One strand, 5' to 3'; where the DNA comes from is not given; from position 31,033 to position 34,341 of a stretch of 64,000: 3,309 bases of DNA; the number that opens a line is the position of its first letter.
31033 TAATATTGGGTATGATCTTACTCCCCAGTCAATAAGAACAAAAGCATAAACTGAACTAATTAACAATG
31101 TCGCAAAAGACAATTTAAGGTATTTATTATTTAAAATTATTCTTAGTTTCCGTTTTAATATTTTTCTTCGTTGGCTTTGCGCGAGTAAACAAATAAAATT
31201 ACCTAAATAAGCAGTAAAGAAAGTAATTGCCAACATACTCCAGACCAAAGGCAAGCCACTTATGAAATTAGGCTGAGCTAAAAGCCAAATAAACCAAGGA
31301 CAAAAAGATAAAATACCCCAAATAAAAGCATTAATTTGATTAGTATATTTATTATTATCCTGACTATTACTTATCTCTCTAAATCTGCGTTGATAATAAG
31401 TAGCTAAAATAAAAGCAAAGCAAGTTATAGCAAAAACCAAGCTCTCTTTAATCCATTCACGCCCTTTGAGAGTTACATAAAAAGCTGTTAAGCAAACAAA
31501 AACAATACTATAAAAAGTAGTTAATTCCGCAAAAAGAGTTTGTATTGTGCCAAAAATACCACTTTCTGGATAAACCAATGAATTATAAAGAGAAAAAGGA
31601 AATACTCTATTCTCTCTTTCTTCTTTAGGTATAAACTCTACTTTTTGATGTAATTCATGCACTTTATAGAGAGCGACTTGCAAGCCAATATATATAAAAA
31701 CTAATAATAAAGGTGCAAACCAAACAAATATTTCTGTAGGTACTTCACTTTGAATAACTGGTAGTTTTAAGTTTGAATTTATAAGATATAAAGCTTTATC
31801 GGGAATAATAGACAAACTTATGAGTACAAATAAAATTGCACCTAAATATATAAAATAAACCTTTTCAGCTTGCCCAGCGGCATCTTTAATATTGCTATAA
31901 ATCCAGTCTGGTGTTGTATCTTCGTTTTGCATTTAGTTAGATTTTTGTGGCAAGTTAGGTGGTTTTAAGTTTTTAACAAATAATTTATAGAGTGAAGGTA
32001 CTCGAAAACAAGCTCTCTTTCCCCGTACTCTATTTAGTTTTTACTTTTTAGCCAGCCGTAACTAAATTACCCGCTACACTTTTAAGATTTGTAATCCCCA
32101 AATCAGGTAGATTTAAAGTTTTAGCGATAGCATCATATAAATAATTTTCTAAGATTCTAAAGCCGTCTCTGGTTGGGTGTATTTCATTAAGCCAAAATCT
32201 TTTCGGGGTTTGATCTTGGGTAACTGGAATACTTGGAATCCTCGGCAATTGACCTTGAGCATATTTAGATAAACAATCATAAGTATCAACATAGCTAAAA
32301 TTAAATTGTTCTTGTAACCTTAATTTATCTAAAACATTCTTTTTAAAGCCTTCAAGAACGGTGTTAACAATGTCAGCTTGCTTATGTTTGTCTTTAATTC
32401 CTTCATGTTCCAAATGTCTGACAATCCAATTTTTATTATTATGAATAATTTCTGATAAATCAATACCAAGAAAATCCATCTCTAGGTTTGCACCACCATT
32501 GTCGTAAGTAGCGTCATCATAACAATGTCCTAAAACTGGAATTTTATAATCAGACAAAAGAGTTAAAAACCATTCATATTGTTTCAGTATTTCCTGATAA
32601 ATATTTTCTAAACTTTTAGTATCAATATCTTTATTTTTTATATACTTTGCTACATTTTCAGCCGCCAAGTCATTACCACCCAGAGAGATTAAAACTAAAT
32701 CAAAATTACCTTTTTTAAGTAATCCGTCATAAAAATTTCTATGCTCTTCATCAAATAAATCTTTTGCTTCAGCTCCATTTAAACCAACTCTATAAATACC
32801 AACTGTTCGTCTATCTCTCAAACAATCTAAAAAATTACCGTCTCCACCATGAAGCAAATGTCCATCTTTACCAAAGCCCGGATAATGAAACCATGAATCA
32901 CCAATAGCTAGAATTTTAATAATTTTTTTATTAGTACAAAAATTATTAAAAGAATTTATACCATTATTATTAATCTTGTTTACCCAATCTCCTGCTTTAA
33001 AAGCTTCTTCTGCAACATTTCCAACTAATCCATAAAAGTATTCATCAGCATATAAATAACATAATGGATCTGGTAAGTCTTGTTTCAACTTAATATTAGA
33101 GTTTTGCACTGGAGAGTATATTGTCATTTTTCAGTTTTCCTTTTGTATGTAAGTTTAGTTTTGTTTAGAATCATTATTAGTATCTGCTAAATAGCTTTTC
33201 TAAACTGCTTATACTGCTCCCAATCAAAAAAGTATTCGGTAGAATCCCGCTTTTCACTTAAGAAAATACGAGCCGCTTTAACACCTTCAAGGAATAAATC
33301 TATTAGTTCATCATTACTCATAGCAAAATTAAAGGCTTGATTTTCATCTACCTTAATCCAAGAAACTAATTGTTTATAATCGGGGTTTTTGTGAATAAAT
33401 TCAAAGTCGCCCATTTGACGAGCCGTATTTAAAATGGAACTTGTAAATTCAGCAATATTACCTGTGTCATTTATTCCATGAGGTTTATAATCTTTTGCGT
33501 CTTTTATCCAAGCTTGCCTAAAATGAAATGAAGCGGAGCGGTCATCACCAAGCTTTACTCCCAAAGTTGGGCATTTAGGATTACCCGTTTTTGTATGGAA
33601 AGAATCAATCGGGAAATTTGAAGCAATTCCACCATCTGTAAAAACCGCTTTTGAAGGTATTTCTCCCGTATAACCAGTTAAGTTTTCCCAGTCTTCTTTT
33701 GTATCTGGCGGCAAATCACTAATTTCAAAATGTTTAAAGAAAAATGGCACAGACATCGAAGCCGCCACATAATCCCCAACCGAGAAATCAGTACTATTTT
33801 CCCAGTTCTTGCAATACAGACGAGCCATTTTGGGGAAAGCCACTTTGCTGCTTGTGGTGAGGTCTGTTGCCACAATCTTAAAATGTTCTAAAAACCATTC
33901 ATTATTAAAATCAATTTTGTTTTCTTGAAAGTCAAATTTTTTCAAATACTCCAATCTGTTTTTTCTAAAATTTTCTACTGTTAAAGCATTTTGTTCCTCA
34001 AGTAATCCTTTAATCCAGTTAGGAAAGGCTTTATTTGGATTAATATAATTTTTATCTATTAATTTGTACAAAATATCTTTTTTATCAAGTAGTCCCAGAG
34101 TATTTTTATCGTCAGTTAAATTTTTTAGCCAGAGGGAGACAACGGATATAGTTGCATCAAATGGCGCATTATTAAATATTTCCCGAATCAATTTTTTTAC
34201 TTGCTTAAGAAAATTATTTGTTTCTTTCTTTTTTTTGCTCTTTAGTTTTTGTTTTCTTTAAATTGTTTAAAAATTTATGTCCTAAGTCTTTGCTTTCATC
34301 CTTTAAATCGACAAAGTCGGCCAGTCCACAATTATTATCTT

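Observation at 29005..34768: Co-directional cassette of patatin-like phospholipase, SGNH hydrolase and a 975-aa polytopic pentapeptide-repeat protein: candidate uncharacterised membrane-targeting (defence or effector) module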

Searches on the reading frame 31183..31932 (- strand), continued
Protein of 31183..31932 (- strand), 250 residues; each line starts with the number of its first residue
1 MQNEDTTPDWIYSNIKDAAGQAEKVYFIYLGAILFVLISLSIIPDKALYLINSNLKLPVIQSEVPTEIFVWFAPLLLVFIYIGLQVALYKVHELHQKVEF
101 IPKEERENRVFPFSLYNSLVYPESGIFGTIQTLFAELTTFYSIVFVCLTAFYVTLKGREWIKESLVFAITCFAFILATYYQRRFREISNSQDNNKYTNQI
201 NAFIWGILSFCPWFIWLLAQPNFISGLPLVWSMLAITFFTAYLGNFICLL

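Call 49: search_protein_families(library=padloc, proteins=[L005:6043-6930:+, L006:1253-2221:+, L005:622-1731:+, P0023, P0008], max_evalue=0.01)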
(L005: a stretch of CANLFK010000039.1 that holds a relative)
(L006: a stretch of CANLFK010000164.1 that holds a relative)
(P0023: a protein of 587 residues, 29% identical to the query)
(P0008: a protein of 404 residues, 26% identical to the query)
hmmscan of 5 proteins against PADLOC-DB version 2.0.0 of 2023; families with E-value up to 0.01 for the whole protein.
L005:6043-6930:+ (295 aa): 2 families
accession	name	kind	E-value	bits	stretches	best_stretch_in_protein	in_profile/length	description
PDLC03008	Hydrolase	-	0.00055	17.5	1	7-102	91-184/288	-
PDLC03353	MTase_II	-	0.0038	14.8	1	8-92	50-131/260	Type II methyltransferase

L006:1253-2221:+ (322 aa): 1 family
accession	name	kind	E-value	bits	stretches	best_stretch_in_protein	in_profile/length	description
PDLC05032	PDC-S50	-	1.4e-55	187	1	7-289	12-297/387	-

L005:622-1731:+ (369 aa): 0 families

P0023 (587 aa): 0 families

P0008 (404 aa): 0 families

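Call 52: predict_structure(alignment_id=A3)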
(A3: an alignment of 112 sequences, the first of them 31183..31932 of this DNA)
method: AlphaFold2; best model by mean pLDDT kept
length: 250 residues; sequences in the alignment: 112
mean_pLDDT: 87.2   pTM: 0.82
mean pLDDT of the five models: 87.2, 85.9, 85.6, 84.6, 84.4
residues with pLDDT >= 90: 151; 70-90: 78; 50-70: 19; < 50: 2
segments of 3 or more residues with pLDDT < 50: none
pLDDT, mean of each block of 10 residues (from residue 1): 70 93 97 98 95 95 97 98 97 88 78 86 93 94 95 91 93 94 88 66 78 77 70 79 71
secondary structure, 60 per line:
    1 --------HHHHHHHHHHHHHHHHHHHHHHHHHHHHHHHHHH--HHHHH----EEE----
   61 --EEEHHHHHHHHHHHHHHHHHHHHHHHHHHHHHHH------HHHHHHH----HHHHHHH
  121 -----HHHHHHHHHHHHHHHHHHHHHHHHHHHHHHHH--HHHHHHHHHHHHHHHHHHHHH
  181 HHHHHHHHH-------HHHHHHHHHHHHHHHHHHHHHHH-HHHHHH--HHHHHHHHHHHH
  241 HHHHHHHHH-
elements in order: H9-42 H45-49 E54-56 E63-65 H66-96 H103-109 H114-120 H126-157 H160-189 H197-219 H221-226 H229-249

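Call 55: fold_search(model_id=the predicted structure, library=pdb)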
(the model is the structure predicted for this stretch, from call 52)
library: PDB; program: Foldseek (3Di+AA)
matches with E <= 10: 376; with E <= 0.001: 0
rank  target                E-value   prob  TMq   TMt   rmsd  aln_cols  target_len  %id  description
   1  9d2f_L                2.5e-01  0.18  0.15  0.11  20.4       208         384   10  3D structure and atomic model of RS3 of mouse respiratory cilia (released 2025-08-13)
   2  9qwr_B                4.2e-01  0.20  0.19  0.24  18.8       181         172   12  MIC60 helical bundle dimer (released 2026-02-25)
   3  2wla                  4.7e-01  0.18  0.17  0.24  19.1       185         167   11  Streptococcus pyogenes Dpr (released 2009-09-15)
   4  6t46_E                5.1e-01  0.13  0.14  0.11  21.0       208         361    7  Structure of the Rap conjugation gene regulator of the plasmid pLS20 in complex with the Phr* peptide (released 2020-06-24)
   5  8gl3                  5.9e-01  0.23  0.23  0.28  12.5       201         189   10  De novo design of monomeric helical bundles for pH-controlled membrane lysis (released 2023-09-06)
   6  2wlu                  6.2e-01  0.15  0.18  0.24  19.1       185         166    9  Iron-bound crystal structure of Streptococcus pyogenes Dpr (released 2009-09-15)
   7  3euh_B                6.6e-01  0.44  0.31  0.26  15.2       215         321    8  Crystal Structure of the MukE-MukF Complex (released 2009-01-20)
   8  7n7p_A                6.6e-01  0.20  0.22  0.19  20.0       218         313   10  Cryo-EM structure of human TMEM120A (released 2021-09-01)
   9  5k7v_A                6.6e-01  0.18  0.23  0.22  21.2       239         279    9  Computational Design of Self-Assembling Cyclic Protein Homooligomers (released 2017-04-12)
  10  6lkp_C                6.9e-01  0.20  0.19  0.27  19.6       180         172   12  Crystal structure of Dps1 from the thermophilic non-heterocystous filamentous cyanobacterium Thermoleptolyngbya sp. O- (released 2020-03-25)
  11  6e9r_A                8.0e-01  0.11  0.15  0.21  19.6       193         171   10  DHF46 filament (released 2018-11-21)
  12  6y7f_B                8.4e-01  0.16  0.23  0.23  19.8       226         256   10  Crystal structure of human ELOVL fatty acid elongase 7 (ELOVL7) (released 2020-05-13)
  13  9gm9_D                9.2e-01  0.23  0.27  0.22  18.2       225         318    9  MukBEF in a DNA capture state (released 2025-03-26)
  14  8xqw_O                9.2e-01  0.13  0.22  0.19  20.9       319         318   10  Cryo-EM structure of the Ycf2-FtsHi motor complex from Chlamydomonas reinhardtii in AMPPNP bound state (released 2024-09-11)
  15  9gm7_C                9.7e-01  0.28  0.30  0.19  17.3       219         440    9  MukBEF in a nucleotide-bound state with open neck gate (monomer) (released 2025-03-26)
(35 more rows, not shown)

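Call 77: search_dna_similar(query=window:31183-31932:-, collection=phages, mode=protein, max_evalue=0.001, max_rows=10)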
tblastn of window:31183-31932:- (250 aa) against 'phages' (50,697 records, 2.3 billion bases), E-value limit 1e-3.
No match.

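Call 78: search_protein_families(library=phrogs, proteins=[L005:6043-6930:+], max_evalue=0.001)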
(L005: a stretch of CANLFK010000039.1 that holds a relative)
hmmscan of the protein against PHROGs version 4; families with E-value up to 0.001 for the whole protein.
L005:6043-6930:+ (295 aa): 0 families

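Call 82: find_related_loci(query=A1, collection=viral_contigs, flank=8000)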
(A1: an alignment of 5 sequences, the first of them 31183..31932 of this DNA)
Query A1 (250 aa) in viral_contigs; peptide patterns used: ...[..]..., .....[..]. (x = any residue, [..] = any of these).
24 stretches matched a pattern, but none encodes a relative of the query by tblastn (E <= 1e-3).

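Call 94: list_cluster_members(proteins=[P0042, P0136, P0114, P0041, P0059, P0068, P0024, P0087, P0033, P0043])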
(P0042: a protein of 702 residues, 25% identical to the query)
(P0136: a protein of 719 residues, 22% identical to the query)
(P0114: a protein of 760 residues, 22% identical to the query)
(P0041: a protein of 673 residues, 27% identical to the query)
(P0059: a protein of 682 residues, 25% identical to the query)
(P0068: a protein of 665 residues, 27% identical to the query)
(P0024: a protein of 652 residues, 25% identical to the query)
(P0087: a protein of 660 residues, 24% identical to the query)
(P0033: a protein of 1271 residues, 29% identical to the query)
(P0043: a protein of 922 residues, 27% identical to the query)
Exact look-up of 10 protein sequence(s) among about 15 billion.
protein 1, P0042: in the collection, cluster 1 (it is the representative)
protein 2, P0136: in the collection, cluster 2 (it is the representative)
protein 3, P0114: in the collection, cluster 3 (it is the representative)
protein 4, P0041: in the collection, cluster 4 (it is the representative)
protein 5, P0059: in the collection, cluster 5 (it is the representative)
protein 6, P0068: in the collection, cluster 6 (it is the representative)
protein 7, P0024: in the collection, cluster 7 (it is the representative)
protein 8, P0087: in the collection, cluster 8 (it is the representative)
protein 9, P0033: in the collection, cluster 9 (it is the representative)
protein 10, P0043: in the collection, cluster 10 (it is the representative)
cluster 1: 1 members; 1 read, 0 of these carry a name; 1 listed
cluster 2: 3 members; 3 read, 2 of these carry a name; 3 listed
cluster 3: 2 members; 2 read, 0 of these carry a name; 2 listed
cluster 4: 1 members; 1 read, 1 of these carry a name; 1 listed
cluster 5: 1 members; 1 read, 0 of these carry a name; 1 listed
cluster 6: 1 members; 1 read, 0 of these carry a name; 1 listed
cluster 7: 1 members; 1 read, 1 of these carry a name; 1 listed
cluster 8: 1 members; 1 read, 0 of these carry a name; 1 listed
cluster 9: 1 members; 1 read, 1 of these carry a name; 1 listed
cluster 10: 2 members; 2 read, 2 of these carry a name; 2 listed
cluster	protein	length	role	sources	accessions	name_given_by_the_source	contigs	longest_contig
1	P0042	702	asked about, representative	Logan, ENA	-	-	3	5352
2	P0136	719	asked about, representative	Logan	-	-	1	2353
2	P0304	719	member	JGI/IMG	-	uncharacterized protein YjbI with pentapeptide repeats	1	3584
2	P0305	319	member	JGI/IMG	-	hypothetical protein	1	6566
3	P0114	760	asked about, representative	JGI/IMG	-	-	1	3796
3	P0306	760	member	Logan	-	-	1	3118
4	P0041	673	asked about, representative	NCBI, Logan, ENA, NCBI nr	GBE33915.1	secreted effector protein pipB2 [bacterium BMS3Bbin06]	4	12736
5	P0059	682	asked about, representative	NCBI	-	-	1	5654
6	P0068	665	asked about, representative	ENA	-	-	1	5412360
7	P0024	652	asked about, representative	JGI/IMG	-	uncharacterized protein YjbI with pentapeptide repeats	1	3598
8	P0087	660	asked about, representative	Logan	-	-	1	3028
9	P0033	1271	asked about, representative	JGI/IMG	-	uncharacterized protein YjbI with pentapeptide repeats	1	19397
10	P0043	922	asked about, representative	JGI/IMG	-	uncharacterized protein YjbI with pentapeptide repeats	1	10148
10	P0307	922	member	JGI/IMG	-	uncharacterized protein YjbI with pentapeptide repeats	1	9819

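Call 105: search_protein_families(library=padloc, proteins=[L010:6171-8126:+, L010:2891-3706:+, L011:7723-8715:+, L008:1892-3037:+], max_evalue=0.001)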
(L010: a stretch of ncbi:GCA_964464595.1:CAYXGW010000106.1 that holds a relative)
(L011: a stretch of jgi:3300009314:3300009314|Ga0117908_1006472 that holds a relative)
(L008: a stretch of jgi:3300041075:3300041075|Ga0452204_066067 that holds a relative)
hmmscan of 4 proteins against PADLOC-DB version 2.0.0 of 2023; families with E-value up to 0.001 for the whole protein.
L010:6171-8126:+ (651 aa): 6 families
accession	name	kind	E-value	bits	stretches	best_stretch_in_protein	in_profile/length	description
PDLC04895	PDC-S06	-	2.1e-146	487.5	1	29-642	170-778/784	-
PDLC04894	PDC-S06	-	6.6e-17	59.3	1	48-561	175-643/740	-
PDLC04896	PDC-S06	-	2.7e-14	50.8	2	51-320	183-427/732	-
PDLC04897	PDC-S06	-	1.8e-10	38.1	1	68-526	176-607/727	-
PDLC04887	PDC-S06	-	3.1e-09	34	1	68-568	217-696/790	-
PDLC03865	LmuB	-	1.6e-07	28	1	433-517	913-999/1007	-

L010:2891-3706:+ (271 aa): 0 families

L011:7723-8715:+ (330 aa): 0 families

L008:1892-3037:+ (381 aa): 0 families

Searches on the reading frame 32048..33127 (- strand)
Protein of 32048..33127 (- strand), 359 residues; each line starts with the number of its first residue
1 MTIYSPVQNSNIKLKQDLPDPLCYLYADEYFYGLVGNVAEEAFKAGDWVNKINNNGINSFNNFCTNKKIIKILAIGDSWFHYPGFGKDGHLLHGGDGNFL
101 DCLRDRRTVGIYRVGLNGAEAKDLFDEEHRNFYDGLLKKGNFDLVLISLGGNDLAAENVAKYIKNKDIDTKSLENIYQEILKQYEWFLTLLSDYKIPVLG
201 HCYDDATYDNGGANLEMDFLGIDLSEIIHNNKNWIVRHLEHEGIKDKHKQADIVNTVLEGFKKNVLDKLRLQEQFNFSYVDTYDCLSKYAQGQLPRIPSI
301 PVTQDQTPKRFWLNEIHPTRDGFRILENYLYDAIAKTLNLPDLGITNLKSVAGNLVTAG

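Call 3: search_protein_families(library=pfam, proteins=[window:32048-33127:-], max_evalue=0.1)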
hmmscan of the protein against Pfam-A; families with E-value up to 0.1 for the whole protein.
window:32048-33127:- (359 aa): 2 families
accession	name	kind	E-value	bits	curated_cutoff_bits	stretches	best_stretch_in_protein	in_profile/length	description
PF00657.28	Lipase_GDSL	-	1.3e-05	25.9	23.6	1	72-322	1-200/208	GDSL-like Lipase/Acylhydrolase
PF13472.12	Lipase_GDSL_2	-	2.5e-05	25.3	32.9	1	74-183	1-99/178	GDSL-like Lipase/Acylhydrolase family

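Call 4: search_protein_families(library=padloc, proteins=[window:32048-33127:-], max_evalue=0.1)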
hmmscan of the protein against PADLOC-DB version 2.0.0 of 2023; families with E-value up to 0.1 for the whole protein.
window:32048-33127:- (359 aa): 0 families

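Call 31: search_protein_families(library=ncbifam, proteins=[window:32048-33127:-], max_evalue=0.01)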
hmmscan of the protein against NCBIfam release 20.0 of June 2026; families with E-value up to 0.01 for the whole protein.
window:32048-33127:- (359 aa): 0 families

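Call 71: search_solved_structures(query=window:32048-33127:-, max_evalue=1, show_alignments=1)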
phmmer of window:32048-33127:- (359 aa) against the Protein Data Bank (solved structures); distinct sequences matched with E-value up to 1: 0.

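Call 78: search_protein_families(library=phrogs, proteins=[P0277, window:32048-33127:-], max_evalue=0.001)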
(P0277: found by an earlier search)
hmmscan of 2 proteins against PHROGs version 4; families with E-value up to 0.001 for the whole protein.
P0277 (526 aa): 0 families

window:32048-33127:- (359 aa): 0 families

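Call 105: search_protein_families(library=padloc, proteins=[L026:5959-7449:+, L026:7497-8591:-], max_evalue=0.001)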
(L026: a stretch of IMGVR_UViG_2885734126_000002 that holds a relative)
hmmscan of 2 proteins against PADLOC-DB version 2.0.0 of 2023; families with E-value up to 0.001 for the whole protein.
L026:5959-7449:+ (496 aa): 0 families

L026:7497-8591:- (364 aa): 1 family
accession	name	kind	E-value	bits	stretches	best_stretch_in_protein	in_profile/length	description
PDLC03841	LeoBC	-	5.4e-05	20.5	1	18-141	471-579/601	-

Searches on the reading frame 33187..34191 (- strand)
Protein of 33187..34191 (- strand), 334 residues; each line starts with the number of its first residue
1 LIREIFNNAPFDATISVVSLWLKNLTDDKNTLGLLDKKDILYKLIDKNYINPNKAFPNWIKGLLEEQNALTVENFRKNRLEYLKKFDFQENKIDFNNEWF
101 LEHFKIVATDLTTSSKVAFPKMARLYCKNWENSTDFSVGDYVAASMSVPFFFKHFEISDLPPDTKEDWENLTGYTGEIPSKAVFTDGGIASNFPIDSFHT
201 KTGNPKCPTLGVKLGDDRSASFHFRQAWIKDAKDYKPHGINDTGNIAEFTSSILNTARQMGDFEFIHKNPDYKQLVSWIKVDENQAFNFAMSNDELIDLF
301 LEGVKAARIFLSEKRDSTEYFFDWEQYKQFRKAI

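Call 3: search_protein_families(library=pfam, proteins=[window:33187-34191:-], max_evalue=0.1)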
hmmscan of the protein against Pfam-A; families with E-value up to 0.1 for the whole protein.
window:33187-34191:- (334 aa): 2 families
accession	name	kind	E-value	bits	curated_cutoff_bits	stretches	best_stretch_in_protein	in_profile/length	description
PF01734.28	Patatin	-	6.4e-09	36.7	27.7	1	21-198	60-190/191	Patatin-like phospholipase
PF21216.2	PepQ_N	-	0.025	14.9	27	1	51-113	46-108/152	Xaa-Pro dipeptidase, N-terminal domain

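Call 4: search_protein_families(library=padloc, proteins=[window:33187-34191:-], max_evalue=0.1)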
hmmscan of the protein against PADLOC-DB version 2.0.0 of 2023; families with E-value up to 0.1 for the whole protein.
window:33187-34191:- (334 aa): 1 family
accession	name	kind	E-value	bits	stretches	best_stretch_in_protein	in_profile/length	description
PDLC00758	Effector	-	0.017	12.4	1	72-195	93-189/331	Phospholipase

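Call 31: search_protein_families(library=ncbifam, proteins=[window:33187-34191:-], max_evalue=0.01)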
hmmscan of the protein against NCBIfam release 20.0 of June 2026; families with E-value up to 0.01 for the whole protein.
window:33187-34191:- (334 aa): 0 families

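Call 78: search_protein_families(library=phrogs, proteins=[P0277], max_evalue=0.001)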
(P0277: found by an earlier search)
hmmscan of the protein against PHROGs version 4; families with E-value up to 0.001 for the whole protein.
P0277 (526 aa): 0 families

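Call 105: search_protein_families(library=padloc, proteins=[L026:5959-7449:+, L026:7497-8591:-], max_evalue=0.001)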
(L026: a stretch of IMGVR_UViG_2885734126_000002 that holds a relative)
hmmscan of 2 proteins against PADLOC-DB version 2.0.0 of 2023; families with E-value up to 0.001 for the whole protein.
L026:5959-7449:+ (496 aa): 0 families

L026:7497-8591:- (364 aa): 1 family
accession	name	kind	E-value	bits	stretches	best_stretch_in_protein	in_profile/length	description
PDLC03841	LeoBC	-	5.4e-05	20.5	1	18-141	471-579/601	-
